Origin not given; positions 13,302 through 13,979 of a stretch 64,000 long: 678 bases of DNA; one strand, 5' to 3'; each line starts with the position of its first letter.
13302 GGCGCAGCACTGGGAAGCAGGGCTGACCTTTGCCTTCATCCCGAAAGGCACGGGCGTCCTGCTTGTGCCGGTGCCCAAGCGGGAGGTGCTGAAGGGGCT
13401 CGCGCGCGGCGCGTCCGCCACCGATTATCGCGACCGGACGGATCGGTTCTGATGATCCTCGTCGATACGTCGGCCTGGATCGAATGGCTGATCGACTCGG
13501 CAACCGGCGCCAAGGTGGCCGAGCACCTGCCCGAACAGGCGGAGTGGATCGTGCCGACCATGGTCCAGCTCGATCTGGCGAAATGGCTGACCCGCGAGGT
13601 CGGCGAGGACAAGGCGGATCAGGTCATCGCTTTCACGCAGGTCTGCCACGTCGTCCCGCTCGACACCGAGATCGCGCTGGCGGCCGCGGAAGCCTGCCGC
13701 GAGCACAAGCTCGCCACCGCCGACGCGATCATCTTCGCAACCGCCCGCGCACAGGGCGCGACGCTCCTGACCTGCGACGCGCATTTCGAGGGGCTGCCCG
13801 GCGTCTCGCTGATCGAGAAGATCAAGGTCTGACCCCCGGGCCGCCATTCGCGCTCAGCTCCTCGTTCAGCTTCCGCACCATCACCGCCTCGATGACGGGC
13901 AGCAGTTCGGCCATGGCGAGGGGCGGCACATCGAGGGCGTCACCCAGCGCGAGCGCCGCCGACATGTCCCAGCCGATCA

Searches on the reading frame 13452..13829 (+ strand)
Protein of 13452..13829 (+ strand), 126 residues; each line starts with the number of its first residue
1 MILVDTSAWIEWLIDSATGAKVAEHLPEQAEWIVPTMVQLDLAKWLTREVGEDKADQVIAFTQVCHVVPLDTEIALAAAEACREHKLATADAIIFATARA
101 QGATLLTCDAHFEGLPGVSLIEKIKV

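Call 4: search_protein_families(library=pfam, proteins=[window:13452-13829:+], max_evalue=1)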
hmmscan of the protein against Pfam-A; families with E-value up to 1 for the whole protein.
window:13452-13829:+ (126 aa): 2 families
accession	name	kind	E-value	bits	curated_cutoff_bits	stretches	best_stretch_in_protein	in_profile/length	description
PF01850.27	PIN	-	2.7e-19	70.4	23.6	1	2-114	1-116/120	PIN domain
PF18480.7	DUF5615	-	0.012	15.9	23.8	1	84-114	29-60/110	Domain of unknown function (DUF5615)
